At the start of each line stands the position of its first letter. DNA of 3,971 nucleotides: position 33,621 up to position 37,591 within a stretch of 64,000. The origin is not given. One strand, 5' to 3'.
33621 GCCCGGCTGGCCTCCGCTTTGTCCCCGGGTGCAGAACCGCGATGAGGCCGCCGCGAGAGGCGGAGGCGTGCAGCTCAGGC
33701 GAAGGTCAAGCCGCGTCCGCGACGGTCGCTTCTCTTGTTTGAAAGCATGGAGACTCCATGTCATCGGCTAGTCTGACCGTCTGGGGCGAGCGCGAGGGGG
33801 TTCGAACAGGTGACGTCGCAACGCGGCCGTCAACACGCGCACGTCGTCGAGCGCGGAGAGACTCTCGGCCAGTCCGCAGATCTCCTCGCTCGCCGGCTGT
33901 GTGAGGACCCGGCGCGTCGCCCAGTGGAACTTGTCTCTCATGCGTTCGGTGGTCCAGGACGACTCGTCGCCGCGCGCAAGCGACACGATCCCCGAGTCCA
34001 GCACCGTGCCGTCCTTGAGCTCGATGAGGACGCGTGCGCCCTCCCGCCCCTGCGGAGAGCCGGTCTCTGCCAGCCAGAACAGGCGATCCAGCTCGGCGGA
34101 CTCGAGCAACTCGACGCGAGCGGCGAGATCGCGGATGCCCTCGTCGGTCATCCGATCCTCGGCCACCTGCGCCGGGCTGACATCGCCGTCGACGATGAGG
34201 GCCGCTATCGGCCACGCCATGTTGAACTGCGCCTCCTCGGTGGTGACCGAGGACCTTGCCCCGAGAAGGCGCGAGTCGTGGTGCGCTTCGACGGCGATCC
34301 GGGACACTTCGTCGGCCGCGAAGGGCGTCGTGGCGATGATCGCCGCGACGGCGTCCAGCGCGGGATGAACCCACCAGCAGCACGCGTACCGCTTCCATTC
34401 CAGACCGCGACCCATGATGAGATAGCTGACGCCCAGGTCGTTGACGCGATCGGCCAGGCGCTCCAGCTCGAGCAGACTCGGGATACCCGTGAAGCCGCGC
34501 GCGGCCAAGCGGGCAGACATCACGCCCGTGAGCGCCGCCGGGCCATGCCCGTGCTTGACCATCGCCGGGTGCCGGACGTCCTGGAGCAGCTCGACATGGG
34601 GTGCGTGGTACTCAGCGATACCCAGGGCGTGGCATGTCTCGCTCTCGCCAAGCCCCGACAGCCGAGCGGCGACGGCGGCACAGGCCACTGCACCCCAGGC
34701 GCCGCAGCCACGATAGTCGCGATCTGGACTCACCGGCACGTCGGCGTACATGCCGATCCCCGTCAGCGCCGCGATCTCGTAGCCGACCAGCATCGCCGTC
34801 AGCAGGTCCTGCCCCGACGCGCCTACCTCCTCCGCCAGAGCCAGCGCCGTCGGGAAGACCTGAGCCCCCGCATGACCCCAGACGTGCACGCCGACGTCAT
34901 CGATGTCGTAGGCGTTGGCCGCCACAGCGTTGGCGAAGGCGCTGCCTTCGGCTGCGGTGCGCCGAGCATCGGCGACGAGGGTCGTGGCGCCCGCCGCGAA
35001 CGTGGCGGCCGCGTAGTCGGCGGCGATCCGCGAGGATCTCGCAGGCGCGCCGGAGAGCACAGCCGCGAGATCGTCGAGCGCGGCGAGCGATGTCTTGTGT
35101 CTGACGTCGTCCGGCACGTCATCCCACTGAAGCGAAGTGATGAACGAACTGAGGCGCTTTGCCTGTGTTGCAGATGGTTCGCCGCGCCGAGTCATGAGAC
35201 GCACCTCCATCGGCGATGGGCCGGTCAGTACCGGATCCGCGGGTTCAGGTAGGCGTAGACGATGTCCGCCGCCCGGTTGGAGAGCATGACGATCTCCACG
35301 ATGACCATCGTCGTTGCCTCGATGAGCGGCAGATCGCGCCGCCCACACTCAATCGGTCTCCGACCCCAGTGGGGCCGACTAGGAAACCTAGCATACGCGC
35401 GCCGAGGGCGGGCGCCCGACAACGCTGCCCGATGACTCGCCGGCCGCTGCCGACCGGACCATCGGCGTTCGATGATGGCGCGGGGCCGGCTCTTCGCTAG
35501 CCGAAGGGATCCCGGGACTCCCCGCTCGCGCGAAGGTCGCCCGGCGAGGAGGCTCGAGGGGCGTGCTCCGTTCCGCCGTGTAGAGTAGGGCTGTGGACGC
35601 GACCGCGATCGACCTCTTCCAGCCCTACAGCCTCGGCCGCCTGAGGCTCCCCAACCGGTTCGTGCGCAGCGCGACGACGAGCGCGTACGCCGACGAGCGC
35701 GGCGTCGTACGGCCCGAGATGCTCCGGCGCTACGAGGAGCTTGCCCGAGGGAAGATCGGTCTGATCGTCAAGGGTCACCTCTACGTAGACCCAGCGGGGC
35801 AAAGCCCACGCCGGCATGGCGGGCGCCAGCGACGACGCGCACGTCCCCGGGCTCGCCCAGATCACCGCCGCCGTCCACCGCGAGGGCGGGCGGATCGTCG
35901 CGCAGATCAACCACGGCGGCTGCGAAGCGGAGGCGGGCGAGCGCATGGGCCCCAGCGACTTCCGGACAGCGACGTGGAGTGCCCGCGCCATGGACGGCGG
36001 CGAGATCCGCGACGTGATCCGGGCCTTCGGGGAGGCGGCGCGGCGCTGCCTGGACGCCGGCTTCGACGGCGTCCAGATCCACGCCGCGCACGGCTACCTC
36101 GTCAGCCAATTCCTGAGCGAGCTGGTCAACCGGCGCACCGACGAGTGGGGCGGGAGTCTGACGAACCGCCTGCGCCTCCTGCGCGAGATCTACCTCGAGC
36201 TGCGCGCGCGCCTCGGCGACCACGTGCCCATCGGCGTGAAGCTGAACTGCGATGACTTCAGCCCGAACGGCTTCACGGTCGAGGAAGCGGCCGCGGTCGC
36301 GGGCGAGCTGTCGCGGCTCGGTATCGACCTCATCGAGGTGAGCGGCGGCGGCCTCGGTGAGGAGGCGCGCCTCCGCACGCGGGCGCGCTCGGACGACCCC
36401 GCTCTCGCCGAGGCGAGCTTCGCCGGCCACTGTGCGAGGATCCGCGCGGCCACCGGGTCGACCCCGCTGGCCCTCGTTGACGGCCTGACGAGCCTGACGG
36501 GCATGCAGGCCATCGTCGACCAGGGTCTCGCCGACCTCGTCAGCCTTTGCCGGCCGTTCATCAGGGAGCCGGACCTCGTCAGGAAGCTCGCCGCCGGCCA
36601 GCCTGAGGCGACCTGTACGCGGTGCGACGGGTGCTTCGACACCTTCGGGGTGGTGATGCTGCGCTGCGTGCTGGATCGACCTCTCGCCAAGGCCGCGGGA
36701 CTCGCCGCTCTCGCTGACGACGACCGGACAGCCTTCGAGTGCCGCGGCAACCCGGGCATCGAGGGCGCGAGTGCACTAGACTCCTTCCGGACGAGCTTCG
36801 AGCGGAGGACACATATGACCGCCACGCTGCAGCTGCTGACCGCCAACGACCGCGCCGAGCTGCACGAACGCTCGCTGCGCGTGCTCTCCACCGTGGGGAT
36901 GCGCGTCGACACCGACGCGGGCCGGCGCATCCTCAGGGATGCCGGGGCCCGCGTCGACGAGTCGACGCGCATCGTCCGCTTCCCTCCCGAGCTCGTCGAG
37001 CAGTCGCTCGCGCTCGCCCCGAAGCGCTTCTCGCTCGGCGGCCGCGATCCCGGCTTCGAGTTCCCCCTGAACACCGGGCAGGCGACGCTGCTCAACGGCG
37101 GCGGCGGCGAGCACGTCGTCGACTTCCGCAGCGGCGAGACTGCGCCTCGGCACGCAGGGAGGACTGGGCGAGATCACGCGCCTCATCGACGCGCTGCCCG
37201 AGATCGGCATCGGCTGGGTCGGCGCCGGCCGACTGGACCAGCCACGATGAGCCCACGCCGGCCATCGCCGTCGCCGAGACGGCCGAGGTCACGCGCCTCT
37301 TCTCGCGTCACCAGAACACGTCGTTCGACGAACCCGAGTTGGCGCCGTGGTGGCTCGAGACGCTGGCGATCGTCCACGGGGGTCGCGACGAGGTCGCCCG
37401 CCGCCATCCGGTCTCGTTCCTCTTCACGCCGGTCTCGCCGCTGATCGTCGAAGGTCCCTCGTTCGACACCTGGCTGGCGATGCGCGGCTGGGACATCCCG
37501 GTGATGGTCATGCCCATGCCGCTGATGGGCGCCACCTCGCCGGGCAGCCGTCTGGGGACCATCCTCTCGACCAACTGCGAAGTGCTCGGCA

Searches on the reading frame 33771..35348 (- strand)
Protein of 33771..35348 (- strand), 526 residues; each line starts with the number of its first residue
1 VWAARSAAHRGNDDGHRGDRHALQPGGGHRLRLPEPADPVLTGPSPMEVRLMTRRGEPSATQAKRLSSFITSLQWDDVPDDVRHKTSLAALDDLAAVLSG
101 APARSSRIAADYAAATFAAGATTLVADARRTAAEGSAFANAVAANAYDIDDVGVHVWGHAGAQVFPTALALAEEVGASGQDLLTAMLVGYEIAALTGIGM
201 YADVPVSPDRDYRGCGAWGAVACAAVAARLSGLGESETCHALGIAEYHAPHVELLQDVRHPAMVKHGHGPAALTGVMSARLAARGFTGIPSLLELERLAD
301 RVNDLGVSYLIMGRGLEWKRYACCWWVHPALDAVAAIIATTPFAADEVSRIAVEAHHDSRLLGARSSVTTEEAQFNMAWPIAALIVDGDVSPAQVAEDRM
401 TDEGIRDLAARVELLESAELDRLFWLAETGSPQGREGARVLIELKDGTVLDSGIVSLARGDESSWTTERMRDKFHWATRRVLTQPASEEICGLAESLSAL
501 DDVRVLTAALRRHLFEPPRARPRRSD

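Call 31: search_protein_families(library=pfam, proteins=[window:33771-35348:-], max_evalue=0.0001)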
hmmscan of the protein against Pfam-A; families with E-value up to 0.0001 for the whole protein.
window:33771-35348:- (526 aa): 2 families
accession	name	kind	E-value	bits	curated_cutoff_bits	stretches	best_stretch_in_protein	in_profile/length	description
PF03972.19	MmgE_PrpD_N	-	5.8e-39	134.2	32.1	1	65-296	2-228/244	MmgE/PrpD N-terminal domain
PF19305.4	MmgE_PrpD_C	-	7.4e-24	84.9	32.1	1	321-489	1-163/173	MmgE/PrpD C-terminal domain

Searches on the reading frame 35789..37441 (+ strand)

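Call 31: search_protein_families(library=pfam, proteins=[window:35789-37441:+], max_evalue=0.0001)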
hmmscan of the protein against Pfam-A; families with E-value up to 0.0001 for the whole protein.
window:35789-37441:+ (551 aa): 2 families
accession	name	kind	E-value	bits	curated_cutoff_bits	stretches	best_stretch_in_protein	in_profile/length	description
PF00724.26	Oxidored_FMN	-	1.6e-49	169.5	27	1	2-272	62-340/342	NADH:flavin oxidoreductase / NADH oxidase family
PF06253.16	MTTB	-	7.3e-14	51.1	25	1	338-451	22-133/500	Trimethylamine methyltransferase (MTTB)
